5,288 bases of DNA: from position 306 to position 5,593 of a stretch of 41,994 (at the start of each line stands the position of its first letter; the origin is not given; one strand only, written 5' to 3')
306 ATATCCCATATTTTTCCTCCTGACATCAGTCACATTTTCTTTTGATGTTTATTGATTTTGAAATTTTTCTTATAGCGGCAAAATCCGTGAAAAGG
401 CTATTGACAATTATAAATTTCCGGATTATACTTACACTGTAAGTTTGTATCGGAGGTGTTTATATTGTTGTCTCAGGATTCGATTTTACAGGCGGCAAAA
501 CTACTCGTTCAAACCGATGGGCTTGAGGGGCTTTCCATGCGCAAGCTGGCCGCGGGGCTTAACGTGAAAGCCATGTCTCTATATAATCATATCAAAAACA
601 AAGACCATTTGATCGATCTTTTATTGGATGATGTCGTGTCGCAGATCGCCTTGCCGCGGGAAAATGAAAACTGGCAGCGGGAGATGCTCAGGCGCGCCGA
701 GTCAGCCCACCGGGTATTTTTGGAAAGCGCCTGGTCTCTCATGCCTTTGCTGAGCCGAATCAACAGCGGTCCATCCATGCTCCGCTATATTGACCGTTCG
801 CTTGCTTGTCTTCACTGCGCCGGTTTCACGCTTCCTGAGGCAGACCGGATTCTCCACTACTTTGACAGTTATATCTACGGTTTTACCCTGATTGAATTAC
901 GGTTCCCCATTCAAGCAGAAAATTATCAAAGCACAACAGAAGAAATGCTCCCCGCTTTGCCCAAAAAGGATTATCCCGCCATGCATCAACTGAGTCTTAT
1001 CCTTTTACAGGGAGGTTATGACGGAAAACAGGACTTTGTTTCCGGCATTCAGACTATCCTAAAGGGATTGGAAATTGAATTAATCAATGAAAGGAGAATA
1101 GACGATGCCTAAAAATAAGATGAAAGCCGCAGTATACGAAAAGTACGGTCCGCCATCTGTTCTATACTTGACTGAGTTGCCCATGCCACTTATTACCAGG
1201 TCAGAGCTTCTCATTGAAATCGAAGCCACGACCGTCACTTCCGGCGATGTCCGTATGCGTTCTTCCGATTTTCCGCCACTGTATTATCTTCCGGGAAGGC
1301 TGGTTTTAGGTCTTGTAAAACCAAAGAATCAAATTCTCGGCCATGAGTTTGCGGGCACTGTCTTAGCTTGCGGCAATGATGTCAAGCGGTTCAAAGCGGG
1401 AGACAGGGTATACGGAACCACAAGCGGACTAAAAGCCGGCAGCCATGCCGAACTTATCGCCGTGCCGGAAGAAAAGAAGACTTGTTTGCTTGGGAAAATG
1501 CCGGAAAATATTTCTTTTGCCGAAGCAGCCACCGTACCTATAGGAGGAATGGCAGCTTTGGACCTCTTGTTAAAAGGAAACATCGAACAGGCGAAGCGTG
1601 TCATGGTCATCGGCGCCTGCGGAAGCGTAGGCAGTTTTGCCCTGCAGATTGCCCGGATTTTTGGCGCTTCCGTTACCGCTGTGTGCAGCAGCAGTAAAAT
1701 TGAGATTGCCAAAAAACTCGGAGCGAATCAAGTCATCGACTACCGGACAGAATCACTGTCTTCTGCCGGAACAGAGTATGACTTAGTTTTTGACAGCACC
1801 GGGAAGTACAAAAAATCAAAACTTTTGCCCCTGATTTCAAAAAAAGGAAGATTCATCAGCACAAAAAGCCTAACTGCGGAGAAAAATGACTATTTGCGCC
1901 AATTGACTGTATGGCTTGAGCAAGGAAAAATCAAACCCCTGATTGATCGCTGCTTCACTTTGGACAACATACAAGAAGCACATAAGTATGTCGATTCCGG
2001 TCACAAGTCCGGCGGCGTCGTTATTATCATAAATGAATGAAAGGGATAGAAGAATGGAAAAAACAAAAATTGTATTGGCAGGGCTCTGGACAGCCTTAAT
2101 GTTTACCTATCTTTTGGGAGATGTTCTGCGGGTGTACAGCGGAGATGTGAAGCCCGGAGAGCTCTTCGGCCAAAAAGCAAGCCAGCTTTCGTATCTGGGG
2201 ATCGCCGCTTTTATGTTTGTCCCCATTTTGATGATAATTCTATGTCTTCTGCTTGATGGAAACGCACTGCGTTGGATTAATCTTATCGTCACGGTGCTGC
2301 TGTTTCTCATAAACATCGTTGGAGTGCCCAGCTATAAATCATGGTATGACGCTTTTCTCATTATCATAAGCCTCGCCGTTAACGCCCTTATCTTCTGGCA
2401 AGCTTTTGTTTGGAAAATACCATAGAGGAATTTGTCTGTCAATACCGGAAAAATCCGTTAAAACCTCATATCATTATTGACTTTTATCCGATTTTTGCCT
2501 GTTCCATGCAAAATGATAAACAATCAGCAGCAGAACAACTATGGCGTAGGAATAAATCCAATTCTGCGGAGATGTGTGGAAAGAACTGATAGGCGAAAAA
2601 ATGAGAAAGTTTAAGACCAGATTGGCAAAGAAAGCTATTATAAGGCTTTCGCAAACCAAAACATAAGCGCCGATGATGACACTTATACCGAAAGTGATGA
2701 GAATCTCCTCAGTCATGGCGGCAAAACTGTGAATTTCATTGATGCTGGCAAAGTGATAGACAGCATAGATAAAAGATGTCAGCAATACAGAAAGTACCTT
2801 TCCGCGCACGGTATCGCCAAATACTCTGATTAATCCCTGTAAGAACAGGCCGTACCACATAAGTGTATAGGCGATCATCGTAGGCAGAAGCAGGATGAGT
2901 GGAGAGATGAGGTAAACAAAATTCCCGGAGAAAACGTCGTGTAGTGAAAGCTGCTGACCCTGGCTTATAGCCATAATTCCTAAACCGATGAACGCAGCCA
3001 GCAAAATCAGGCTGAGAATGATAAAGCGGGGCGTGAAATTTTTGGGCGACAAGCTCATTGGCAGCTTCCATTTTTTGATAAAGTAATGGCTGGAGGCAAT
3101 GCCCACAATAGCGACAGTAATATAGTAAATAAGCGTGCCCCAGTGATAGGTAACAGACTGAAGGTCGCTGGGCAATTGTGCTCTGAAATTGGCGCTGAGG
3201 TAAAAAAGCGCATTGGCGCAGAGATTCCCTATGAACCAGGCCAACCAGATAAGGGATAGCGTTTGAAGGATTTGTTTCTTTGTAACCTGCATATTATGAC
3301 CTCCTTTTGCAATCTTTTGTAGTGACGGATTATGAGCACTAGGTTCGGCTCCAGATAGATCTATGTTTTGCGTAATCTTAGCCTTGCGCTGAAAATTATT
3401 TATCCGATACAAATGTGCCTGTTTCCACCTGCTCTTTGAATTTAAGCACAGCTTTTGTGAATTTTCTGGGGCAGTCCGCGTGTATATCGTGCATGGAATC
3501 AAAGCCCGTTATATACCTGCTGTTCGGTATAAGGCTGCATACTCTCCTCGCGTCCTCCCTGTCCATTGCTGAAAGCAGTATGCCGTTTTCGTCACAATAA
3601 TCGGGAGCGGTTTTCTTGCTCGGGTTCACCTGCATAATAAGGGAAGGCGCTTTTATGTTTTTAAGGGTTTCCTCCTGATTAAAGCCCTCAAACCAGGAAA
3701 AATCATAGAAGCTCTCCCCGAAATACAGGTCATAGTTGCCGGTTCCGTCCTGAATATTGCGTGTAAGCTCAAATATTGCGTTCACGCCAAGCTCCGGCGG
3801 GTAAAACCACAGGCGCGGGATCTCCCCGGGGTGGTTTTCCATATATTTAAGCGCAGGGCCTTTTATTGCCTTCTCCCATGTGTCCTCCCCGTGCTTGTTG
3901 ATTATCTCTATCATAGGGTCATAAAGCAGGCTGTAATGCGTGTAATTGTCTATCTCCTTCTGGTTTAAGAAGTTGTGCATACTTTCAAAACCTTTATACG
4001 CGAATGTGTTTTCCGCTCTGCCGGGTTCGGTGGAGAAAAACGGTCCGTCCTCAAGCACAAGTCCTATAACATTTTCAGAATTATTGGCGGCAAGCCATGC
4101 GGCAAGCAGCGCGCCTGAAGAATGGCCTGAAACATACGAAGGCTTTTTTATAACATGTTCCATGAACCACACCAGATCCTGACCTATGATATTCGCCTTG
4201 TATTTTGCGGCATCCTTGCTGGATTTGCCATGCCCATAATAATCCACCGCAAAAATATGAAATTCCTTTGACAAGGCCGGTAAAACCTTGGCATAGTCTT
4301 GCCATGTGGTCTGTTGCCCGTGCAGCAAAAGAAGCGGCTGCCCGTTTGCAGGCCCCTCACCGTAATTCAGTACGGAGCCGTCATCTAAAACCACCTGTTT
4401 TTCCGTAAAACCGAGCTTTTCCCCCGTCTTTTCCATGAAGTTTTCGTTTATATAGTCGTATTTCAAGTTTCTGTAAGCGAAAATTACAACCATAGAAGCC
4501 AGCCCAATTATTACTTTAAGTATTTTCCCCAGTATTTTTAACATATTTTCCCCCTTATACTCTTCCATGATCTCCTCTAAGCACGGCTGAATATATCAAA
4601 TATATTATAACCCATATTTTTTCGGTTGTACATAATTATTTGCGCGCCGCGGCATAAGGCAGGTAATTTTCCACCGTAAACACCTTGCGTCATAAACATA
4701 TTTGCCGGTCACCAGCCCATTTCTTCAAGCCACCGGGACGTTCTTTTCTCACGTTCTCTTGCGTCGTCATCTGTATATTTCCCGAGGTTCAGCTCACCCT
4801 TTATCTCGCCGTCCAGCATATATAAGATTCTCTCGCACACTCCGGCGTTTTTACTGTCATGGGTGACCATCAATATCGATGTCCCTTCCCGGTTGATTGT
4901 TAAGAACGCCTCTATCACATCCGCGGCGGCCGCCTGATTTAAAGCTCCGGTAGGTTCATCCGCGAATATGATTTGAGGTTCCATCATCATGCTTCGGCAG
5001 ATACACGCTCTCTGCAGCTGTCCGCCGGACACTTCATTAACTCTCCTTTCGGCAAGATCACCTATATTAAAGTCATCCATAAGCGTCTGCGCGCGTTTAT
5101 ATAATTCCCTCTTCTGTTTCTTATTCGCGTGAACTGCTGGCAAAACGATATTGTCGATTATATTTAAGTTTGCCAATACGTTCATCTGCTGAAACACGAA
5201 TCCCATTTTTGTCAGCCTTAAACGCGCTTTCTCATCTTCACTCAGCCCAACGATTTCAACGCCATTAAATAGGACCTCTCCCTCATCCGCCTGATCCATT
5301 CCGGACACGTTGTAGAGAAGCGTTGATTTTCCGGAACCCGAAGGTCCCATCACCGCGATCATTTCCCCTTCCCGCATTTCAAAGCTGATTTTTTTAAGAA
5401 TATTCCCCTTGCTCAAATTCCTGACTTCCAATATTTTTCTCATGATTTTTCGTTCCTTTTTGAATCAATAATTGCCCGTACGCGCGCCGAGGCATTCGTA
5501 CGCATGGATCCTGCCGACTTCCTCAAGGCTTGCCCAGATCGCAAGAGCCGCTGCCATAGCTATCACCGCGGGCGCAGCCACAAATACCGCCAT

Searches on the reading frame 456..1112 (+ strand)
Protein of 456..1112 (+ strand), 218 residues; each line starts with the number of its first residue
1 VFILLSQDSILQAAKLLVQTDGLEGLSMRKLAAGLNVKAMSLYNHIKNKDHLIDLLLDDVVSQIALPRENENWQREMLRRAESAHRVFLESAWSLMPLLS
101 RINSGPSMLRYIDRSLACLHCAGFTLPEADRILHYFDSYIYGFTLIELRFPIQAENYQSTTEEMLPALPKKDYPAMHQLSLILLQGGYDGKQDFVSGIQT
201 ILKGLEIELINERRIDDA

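Call 33: search_protein_families(library=pfam, proteins=[window:456-1112:+], max_evalue=0.001)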
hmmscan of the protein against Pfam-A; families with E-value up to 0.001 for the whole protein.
window:456-1112:+ (218 aa): 2 families
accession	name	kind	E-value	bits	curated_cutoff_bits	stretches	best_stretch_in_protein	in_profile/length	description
PF02909.22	TetR_C_1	-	4.9e-15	56.1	21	1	66-207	1-144/146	Tetracyclin repressor-like, C-terminal domain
PF00440.29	TetR_N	-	2.2e-06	27.8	24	1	10-54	1-45/47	Bacterial regulatory proteins, tetR family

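Call 39: find_encoding_contigs(protein=window:456-1112:+, flank=10000, max_places=6)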
Protein window:456-1112:+ (218 aa): no gene with exactly this product is on record in the collection.

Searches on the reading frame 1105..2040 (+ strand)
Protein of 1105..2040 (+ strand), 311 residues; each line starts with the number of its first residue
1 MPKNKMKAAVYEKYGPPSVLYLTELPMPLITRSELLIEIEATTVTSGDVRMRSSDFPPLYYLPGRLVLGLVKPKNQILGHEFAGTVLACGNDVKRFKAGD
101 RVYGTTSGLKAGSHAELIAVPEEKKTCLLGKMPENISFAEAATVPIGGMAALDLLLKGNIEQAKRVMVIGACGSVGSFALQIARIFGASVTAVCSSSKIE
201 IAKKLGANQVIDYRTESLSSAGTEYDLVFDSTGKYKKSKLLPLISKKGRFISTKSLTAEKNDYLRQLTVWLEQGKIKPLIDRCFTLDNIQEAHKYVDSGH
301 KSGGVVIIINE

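Call 33: search_protein_families(library=pfam, proteins=[window:1105-2040:+], max_evalue=0.001)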
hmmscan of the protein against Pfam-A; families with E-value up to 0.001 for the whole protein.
window:1105-2040:+ (311 aa): 3 families
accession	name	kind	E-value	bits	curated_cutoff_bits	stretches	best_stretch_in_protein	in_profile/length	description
PF13602.12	ADH_zinc_N_2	-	1.7e-18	68.3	27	2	260-307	87-134/134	Zinc-binding dehydrogenase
PF00107.32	ADH_zinc_N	-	9.5e-13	48.7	31.8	1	175-253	2-88/129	Zinc-binding dehydrogenase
PF08240.17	ADH_N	-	2.2e-12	47.5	23.5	1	33-124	3-98/104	Alcohol dehydrogenase GroES-like domain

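Call 65: find_encoding_contigs(protein=window:1105-2040:+, flank=10000, max_places=4)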
Protein window:1105-2040:+ (311 aa): no gene with exactly this product is on record in the collection.

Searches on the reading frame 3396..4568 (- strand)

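Call 33: search_protein_families(library=pfam, proteins=[window:3396-4568:-], max_evalue=0.001)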
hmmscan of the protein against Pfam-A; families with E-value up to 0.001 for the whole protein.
window:3396-4568:- (390 aa): 3 families
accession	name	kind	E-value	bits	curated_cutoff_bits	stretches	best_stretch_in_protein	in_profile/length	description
PF00561.26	Abhydrolase_1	-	1.3e-15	58.1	25.8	1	78-180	2-109/245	alpha/beta hydrolase fold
PF12697.13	Abhydrolase_6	-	1.4e-11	45.9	26.3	1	79-190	1-108/217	Alpha/beta hydrolase family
PF12146.15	Hydrolase_4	-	8.6e-11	42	27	1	79-182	7-115/239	Serine aminopeptidase, S33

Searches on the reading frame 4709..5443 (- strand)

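Call 33: search_protein_families(library=pfam, proteins=[window:4709-5443:-], max_evalue=0.001)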
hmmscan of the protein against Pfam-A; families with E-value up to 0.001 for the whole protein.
window:4709-5443:- (244 aa): 4 families
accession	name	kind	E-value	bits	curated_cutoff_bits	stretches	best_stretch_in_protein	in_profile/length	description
PF00005.33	ABC_tran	-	7.3e-32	111.3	25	1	16-165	1-136/137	ABC transporter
PF13555.12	AAA_29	-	0.00017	21.7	27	1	20-43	16-39/61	P-loop containing region of AAA domain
PF03193.22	RsgA_GTPase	-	0.00031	21.1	30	0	12-56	93-136/174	RsgA GTPase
PF13481.12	AAA_25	-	0.00075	19.6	27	0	23-47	30-54/195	AAA domain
